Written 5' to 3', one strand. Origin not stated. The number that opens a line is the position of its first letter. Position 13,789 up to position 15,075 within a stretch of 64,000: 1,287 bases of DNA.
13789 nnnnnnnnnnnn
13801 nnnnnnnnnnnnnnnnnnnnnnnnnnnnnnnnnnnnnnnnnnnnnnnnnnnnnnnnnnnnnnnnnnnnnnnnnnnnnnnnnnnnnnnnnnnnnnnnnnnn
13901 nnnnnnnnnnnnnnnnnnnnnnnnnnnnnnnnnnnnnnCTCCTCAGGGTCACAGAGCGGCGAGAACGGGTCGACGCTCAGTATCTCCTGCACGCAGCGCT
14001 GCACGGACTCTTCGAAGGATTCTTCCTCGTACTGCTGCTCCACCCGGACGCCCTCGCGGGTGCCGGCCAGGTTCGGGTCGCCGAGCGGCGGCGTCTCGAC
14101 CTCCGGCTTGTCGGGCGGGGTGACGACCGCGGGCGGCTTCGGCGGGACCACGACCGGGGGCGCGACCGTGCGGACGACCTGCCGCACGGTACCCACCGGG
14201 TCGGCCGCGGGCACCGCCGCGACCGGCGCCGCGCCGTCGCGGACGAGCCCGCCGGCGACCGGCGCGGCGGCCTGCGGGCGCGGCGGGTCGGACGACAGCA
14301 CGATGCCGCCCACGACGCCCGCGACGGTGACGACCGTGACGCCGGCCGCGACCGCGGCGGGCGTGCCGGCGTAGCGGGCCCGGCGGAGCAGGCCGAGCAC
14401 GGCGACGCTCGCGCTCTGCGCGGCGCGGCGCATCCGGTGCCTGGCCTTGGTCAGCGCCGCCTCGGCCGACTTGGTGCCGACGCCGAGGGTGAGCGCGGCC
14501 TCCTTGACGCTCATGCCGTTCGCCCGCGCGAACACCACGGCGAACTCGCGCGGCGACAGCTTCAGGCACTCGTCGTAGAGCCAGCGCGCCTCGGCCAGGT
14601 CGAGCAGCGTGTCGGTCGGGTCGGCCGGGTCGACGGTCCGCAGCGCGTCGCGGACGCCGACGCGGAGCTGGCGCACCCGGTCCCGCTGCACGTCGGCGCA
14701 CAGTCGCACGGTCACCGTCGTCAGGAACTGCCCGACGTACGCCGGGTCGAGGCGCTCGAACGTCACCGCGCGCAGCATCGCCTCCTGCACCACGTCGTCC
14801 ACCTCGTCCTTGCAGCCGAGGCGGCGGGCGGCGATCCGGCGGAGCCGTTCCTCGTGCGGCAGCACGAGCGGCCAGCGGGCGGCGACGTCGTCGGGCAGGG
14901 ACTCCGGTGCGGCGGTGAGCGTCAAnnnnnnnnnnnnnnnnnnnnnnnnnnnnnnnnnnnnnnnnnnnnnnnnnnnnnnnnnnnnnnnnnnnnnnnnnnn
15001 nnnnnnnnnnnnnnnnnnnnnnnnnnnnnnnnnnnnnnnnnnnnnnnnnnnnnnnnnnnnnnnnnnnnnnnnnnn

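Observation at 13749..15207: ECF sigma factor fused in-frame to a transmembrane helix and Pro-rich extracytoplasmic tail, followed by a tiny secreted Cys peptide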

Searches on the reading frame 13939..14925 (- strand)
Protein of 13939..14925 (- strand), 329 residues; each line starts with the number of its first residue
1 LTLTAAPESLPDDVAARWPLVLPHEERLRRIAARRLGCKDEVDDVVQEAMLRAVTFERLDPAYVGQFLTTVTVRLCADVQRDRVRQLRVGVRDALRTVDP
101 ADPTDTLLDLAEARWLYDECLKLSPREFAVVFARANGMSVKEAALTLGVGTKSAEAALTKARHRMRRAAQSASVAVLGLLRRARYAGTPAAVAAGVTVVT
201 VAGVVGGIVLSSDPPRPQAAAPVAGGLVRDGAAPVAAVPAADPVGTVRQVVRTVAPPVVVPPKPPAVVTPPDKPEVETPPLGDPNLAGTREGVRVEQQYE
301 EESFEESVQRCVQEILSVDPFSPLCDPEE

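Call 7: find_homologous_proteins(query=window:13939-14925:-)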
Query window:13939-14925:- (329 aa): 32 proteins with E <= 0.001 among 8000 candidates.
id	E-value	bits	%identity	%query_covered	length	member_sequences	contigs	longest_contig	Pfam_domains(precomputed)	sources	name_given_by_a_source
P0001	5.8e-205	698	100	100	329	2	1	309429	PF07638.18,PF04542.21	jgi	jgi:RNA polymerase sigma-70 factor (ECF subfamily)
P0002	4.7e-127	442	68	100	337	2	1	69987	PF07638.18,PF04542.21,PF08281.19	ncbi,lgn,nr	ncbi:MAG TPA: sigma-70 family RNA polymerase sigma factor [Frankiaceae bacterium]|nr:sigma-70 family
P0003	8.0e-127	441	68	98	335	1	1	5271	PF04542.21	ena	-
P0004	1.3e-125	437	67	98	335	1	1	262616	PF04542.21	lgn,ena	-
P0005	2.6e-124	433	66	98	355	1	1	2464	PF04542.21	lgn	-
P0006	5.0e-117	409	63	100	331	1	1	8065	PF04542.21,PF08281.19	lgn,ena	-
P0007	9.6e-117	408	68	94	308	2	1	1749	PF04542.21,PF08281.19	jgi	jgi:RNA polymerase sigma-70 factor (ECF subfamily)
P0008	3.1e-115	403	63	97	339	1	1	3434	PF04542.21,PF08281.19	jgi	jgi:RNA polymerase sigma-70 factor (ECF subfamily)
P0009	6.3e-112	392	60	97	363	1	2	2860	PF04542.21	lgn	-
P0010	1.4e-110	388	60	94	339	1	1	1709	PF04542.21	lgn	-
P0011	1.9e-89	318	58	95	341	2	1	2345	PF04542.21,PF08281.19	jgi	-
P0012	2.3e-88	315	57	94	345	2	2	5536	PF04542.21,PF08281.19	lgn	-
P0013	3.8e-88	314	55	94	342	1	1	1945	PF04542.21,PF08281.19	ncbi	-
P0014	1.2e-84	303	50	99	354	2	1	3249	PF04542.21,PF08281.19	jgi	jgi:RNA polymerase sigma-70 factor (ECF subfamily)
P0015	6.1e-84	300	50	98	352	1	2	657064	PF04542.21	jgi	jgi:RNA polymerase sigma factor (sigma-70 family)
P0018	7.7e-82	293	54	94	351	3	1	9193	PF04542.21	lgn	-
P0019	1.7e-81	292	54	95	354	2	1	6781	PF04542.21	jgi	jgi:RNA polymerase sigma-70 factor (ECF subfamily)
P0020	1.9e-81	292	52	97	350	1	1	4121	PF04542.21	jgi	jgi:RNA polymerase sigma factor (sigma-70 family)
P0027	3.3e-29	120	47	52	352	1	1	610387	PF04542.21,PF08281.19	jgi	jgi:RNA polymerase sigma factor (sigma-70 family)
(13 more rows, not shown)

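Call 9: find_related_loci(query=A1, collection=genome_contigs, flank=4000)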
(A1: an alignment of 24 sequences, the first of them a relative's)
Query A1 (329 aa) in genome_contigs; peptide patterns used: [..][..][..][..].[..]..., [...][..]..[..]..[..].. (x = any residue, [..] = any of these).
600 stretches matched a pattern (row limit reached: there are more); 54 encode a relative of the query (tblastn E <= 1e-3); 54 distinct loci.
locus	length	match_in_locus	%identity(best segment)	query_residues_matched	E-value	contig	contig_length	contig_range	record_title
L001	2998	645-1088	50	17-165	5e-35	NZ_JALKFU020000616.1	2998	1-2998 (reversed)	Frankia sp. AgKG'84/4 NODE_616_length_2998_cov_47.034577, whole genome shotgun sequence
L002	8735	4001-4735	33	17-256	3e-24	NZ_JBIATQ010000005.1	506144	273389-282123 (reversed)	Streptomyces sp. NPDC001843 NPDC001843_130_G4.ctg-0005, whole genome shotgun sequence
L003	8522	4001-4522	33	11-184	3e-23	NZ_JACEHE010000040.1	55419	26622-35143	Streptomyces himalayensis subsp. himalayensis strain PSKA28 40, whole genome shotgun sequence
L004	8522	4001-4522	33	17-190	7e-22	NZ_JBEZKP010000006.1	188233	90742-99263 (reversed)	Streptomyces sp. NPDC048389 NPDC048389_59_B3.ctg-0006, whole genome shotgun sequence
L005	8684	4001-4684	31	17-233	2e-21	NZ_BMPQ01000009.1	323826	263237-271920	Streptomyces flaveus strain JCM 3035 sequence009, whole genome shotgun sequence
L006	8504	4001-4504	32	17-184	6e-20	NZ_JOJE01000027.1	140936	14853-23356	Streptomyces griseus subsp. griseus strain NRRL WC-3645 contig27.1, whole genome shotgun sequence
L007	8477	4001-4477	33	17-179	6e-20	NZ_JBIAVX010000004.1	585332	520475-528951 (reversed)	Streptomyces sp. NPDC001480 NPDC001480_68_H2.ctg-0004, whole genome shotgun sequence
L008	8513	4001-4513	32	17-187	8e-20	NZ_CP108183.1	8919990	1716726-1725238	Streptomyces sp. NBC_00133 chromosome, complete genome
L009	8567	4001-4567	31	9-195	9e-20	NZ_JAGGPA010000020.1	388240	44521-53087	Streptomyces sp. ISL-96 ISL96_21, whole genome shotgun sequence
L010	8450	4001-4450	33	17-166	2e-19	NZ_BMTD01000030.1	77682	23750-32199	Streptomyces filipinensis strain JCM 4369 sequence030, whole genome shotgun sequence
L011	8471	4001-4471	32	11-166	1e-15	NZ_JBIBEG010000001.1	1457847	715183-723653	Streptomyces argenteolus strain NPDC012540 NPDC012540_198_G3.ctg-0001, whole genome shotgun sequence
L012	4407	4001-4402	35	10-140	1e-14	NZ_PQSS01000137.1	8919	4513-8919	Streptomyces sp. Ru71 contig00137, whole genome shotgun sequence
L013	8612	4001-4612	33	10-210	1e-22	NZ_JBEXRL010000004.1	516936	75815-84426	Streptomyces sp. NPDC006314 NPDC006314_11_A8.ctg-0004, whole genome shotgun sequence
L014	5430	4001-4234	43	1-81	1e-9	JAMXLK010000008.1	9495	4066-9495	MAG: Candidatus Eremiobacteria bacterium isolate Bin.005_Pasture k127_1336592, whole genome shotgun sequence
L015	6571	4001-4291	42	18-116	3e-9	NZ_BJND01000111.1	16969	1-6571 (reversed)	Streptomyces spinoverrucosus strain NBRC 14228 sequence111, whole genome shotgun sequence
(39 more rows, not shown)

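Call 11: find_encoding_contigs(protein=P0004, flank=4000, max_places=2)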
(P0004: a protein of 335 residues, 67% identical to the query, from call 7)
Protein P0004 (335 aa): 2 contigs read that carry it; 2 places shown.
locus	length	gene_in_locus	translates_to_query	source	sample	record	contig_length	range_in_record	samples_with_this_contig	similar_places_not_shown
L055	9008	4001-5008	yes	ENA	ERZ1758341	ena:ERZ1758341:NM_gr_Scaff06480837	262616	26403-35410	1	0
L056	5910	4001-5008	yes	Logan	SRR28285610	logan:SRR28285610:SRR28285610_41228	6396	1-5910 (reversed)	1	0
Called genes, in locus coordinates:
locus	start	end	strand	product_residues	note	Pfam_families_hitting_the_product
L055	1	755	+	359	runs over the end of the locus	PF00370:FGGY_N (weak)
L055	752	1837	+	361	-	PF00155:Aminotran_1_2, PF00266:Aminotran_5, PF01053:Cys_Met_Meta_PP (weak), PF01041:DegT_DnrJ_EryC1 (faint)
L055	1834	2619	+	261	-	PF00106:adh_short, PF01370:Epimerase (weak), PF08659:KR, PF13460:NAD_binding_10 (weak), PF13561:adh_short_C2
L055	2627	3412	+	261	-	-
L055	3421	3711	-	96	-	-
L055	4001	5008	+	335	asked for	PF04542:Sigma70_r2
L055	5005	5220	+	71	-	-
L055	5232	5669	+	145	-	-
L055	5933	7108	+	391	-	PF00291:PALP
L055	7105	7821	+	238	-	PF11716:MDMPI_N, PF07398:MDMPI_C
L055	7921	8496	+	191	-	-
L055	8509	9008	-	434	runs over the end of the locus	-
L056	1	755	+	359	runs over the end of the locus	PF00370:FGGY_N (weak)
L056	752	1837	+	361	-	PF00155:Aminotran_1_2, PF00266:Aminotran_5, PF01053:Cys_Met_Meta_PP (weak), PF01041:DegT_DnrJ_EryC1 (faint)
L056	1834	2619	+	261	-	PF00106:adh_short, PF01370:Epimerase (weak), PF08659:KR, PF13460:NAD_binding_10 (weak), PF13561:adh_short_C2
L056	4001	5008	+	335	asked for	PF04542:Sigma70_r2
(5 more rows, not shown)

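Call 12: find_encoding_contigs(protein=P0015, flank=4000, max_places=2)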
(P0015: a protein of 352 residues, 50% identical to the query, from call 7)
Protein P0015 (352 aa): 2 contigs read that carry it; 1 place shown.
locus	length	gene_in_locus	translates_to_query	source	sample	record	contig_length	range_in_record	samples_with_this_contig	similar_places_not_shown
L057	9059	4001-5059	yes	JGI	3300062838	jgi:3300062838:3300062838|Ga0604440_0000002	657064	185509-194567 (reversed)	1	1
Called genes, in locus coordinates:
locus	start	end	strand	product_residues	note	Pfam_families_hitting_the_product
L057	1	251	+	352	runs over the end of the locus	PF00370:FGGY_N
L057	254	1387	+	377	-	PF00266:Aminotran_5, PF00155:Aminotran_1_2, PF01041:DegT_DnrJ_EryC1, PF01053:Cys_Met_Meta_PP (weak)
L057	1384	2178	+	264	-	PF00106:adh_short, PF08659:KR, PF01370:Epimerase (weak), PF13460:NAD_binding_10 (weak), PF13561:adh_short_C2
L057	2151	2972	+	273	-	-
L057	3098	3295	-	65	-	-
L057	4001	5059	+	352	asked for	PF04542:Sigma70_r2 (weak)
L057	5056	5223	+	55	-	-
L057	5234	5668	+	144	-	-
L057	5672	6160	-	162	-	PF00255:GSHPx, PF00578:AhpC-TSA (weak)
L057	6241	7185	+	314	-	PF00291:PALP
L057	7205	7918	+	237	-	PF11716:MDMPI_N, PF07398:MDMPI_C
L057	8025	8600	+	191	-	-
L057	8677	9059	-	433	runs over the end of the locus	-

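Call 13: find_encoding_contigs(protein=P0002, flank=4000, max_places=2)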
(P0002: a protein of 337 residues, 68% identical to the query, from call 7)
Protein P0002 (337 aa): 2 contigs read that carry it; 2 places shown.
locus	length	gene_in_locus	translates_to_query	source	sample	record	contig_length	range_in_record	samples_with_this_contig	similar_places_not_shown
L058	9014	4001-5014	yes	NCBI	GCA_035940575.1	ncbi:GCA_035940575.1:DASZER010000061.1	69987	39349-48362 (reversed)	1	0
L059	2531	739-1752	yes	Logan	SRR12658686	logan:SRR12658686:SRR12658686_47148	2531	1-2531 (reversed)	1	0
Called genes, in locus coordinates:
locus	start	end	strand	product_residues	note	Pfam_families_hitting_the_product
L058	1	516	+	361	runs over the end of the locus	-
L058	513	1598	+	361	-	PF00266:Aminotran_5, PF00155:Aminotran_1_2, PF01041:DegT_DnrJ_EryC1, PF01053:Cys_Met_Meta_PP (weak)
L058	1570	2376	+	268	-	PF00106:adh_short, PF08659:KR, PF13561:adh_short_C2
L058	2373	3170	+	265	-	-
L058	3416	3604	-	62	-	-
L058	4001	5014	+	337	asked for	PF07638:Sigma70_ECF (weak), PF04542:Sigma70_r2, PF08281:Sigma70_r4_2 (weak)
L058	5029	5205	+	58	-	-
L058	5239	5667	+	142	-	-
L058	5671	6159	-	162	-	PF00255:GSHPx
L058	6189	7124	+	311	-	PF00291:PALP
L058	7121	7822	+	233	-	PF11716:MDMPI_N, PF07398:MDMPI_C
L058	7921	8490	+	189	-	-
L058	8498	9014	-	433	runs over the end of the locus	-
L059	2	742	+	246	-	?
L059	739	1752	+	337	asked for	PF07638:Sigma70_ECF (weak), PF04542:Sigma70_r2, PF08281:Sigma70_r4_2 (weak)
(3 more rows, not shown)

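Call 24: find_encoding_contigs(protein=P0027, flank=4000, max_places=1)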
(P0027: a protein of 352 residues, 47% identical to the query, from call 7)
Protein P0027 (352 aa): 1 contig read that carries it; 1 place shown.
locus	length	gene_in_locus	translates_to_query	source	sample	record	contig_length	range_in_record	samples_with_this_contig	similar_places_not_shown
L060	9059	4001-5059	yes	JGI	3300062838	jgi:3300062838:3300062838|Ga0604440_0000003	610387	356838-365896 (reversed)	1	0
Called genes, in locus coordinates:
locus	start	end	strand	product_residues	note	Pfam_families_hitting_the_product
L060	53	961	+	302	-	PF00583:Acetyltransf_1, PF13302:Acetyltransf_3 (faint), PF13527:Acetyltransf_9 (faint), PF13673:Acetyltransf_10, PF13508:Acetyltransf_7, PF08445:FR47, PF00583:Acetyltransf_1, PF13508:Acetyltransf_7, +1 more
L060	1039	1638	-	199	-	-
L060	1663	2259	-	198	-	-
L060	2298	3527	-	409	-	PF00462:Glutaredoxin, PF01946:Thi4 (weak), PF07992:Pyr_redox_2, PF00890:FAD_binding_2 (weak), PF01266:DAO (weak), PF12831:FAD_oxidored (weak), PF13738:Pyr_redox_3, PF00070:Pyr_redox, +3 more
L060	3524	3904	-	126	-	PF22636:FlK, PF03061:4HBT (weak)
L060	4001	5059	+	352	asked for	PF04542:Sigma70_r2, PF08281:Sigma70_r4_2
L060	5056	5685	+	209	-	-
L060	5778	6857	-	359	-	PF00437:T2SSE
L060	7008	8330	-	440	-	-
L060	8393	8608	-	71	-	PF25973:BSH_CzcB (faint), PF00364:Biotin_lipoyl, PF25984:BSH_YknX (faint)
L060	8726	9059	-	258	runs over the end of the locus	PF00378:ECH_1, PF16113:ECH_2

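Call 25: find_encoding_contigs(protein=P0018, flank=4000, max_places=1)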
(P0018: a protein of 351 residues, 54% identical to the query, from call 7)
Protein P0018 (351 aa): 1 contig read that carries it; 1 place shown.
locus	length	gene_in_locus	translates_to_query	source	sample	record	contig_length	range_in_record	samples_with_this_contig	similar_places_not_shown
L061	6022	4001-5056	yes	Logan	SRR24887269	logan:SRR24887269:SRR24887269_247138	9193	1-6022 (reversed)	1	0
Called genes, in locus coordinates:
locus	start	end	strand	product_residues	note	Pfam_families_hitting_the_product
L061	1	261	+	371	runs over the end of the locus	PF00370:FGGY_N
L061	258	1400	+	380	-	PF00266:Aminotran_5, PF01053:Cys_Met_Meta_PP, PF00155:Aminotran_1_2, PF01041:DegT_DnrJ_EryC1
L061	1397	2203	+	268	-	PF00106:adh_short, PF08659:KR, PF13561:adh_short_C2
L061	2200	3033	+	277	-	-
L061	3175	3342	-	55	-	-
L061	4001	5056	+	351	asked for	PF04542:Sigma70_r2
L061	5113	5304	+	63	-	-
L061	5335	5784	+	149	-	-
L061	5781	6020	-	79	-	?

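Call 26: find_encoding_contigs(protein=P0019, flank=4000, max_places=1)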
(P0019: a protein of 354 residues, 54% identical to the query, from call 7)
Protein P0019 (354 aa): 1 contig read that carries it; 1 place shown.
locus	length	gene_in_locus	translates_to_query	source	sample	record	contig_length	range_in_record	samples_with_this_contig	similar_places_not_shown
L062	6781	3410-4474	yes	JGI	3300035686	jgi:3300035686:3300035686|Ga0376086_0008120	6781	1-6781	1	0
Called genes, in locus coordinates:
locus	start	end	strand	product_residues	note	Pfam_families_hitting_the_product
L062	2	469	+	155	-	?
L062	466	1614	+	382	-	PF00266:Aminotran_5, PF00155:Aminotran_1_2, PF01041:DegT_DnrJ_EryC1, PF01053:Cys_Met_Meta_PP (weak)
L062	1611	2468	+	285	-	-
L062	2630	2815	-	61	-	-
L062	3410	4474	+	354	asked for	PF04542:Sigma70_r2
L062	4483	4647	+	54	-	-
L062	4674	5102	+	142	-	-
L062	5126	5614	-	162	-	PF00255:GSHPx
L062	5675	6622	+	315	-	PF00291:PALP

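Call 27: find_encoding_contigs(protein=P0012, flank=4000, max_places=1)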
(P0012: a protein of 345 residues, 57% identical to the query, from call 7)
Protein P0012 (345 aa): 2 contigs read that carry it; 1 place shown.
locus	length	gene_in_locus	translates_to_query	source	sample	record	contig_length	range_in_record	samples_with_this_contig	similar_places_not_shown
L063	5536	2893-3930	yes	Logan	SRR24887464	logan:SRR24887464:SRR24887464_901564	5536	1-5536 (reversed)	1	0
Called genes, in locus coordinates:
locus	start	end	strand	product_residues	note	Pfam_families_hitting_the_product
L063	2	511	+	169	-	?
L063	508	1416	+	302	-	PF00106:adh_short, PF01370:Epimerase (faint), PF08659:KR, PF13561:adh_short_C2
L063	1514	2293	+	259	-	-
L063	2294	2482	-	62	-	-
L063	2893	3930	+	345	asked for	PF04542:Sigma70_r2, PF08281:Sigma70_r4_2 (weak)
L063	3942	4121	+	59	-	-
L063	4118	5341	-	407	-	PF05977:MFS_3, PF07690:MFS_1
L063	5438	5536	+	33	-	?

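Call 34: search_solved_structures(query=window:13939-14925:-, max_evalue=0.01)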
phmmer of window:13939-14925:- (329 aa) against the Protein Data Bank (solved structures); distinct sequences matched with E-value up to 0.01: 4.
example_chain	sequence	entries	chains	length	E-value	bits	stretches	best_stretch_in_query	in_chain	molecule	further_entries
9m9d_F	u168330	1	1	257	4.9e-06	29.5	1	18-166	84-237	ECF RNA polymerase sigma factor SigE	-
9m9e_F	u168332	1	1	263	5.3e-06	29.4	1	18-166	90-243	ECF RNA polymerase sigma factor SigE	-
9m98_F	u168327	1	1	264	5.3e-06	29.4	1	18-166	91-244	ECF RNA polymerase sigma factor SigE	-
6dv9_F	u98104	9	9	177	0.0044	19.8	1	22-171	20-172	ECF RNA polymerase sigma factor SigL | RNA polymerase sigma factor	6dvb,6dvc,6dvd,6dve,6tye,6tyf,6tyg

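Call 38: predict_structure(alignment_id=A1)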
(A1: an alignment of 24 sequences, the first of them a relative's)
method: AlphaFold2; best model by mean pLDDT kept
length: 329 residues; sequences in the alignment: 24
mean_pLDDT: 71.7   pTM: 0.37
mean pLDDT of the five models: 71.7, 69.4, 68.9, 68.8, 67.8
residues with pLDDT >= 90: 126; 70-90: 54; 50-70: 47; < 50: 102
segments of 3 or more residues with pLDDT < 50: 1-4, 194-198, 201-275, 294-296, 316-319, 321-325, 327-329
pLDDT, mean of each block of 10 residues (from residue 1): 55 92 98 97 98 96 98 98 92 79 77 87 95 93 97 96 92 89 71 49 46 41 37 36 39 44 42 52 62 52 65 54 46
secondary structure, 60 per line:
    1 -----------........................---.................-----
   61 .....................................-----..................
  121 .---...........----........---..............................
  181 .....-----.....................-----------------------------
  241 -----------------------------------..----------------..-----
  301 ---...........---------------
elements in order: H12-35 H39-55 H61-97 H103-121 H125-135 H140-147 H151-185 H191-211 H304-314

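Call 49: find_related_loci(query=A2, collection=metagenome_contigs, flank=2500)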
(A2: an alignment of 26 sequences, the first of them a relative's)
Query A2 (329 aa) in metagenome_contigs; peptide patterns used: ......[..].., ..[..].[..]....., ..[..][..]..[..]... (x = any residue, [..] = any of these).
600 stretches matched a pattern (row limit reached: there are more); 38 encode a relative of the query (tblastn E <= 1e-3); 38 distinct loci.
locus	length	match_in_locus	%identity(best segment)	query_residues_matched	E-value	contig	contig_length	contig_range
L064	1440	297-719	40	18-158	2e-23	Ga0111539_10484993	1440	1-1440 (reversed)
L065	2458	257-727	34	2-167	4e-10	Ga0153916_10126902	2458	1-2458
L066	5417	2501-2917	32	31-165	5e-8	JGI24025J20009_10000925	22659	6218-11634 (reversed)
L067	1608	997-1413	31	31-168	5e-8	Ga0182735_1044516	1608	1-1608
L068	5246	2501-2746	42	13-103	1e-7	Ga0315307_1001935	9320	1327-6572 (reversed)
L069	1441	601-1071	32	20-173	1e-7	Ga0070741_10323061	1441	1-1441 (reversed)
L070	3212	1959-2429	30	20-173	2e-7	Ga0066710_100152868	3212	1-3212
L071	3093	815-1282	29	20-171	3e-7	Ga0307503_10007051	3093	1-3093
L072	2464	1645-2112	34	27-179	3e-7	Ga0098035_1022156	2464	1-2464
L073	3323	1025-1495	29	20-173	4e-7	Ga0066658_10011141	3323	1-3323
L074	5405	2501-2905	34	27-156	3e-7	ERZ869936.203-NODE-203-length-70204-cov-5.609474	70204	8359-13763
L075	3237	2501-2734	41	13-90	4e-7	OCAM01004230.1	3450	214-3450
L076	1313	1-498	28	11-173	4e-7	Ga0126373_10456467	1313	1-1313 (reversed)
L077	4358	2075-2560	34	9-165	7e-7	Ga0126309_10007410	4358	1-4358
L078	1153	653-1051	34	32-162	1e-6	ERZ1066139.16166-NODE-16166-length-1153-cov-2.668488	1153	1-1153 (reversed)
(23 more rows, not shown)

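Call 50: find_encoding_contigs(protein=P0006, flank=3000, max_places=1)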
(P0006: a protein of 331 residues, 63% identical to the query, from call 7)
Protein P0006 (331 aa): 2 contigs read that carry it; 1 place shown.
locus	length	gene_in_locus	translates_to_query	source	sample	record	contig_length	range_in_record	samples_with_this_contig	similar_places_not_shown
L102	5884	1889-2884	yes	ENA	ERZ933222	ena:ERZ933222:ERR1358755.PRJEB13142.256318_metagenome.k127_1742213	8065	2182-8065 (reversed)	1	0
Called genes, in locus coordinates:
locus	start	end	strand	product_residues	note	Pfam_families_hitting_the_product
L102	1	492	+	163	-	?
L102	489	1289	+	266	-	-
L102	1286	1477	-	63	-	-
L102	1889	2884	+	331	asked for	PF04542:Sigma70_r2, PF08281:Sigma70_r4_2 (faint)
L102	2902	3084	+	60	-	-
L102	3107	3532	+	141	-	-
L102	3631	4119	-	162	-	PF00255:GSHPx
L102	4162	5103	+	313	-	PF00291:PALP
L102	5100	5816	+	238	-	PF11716:MDMPI_N, PF07398:MDMPI_C (weak)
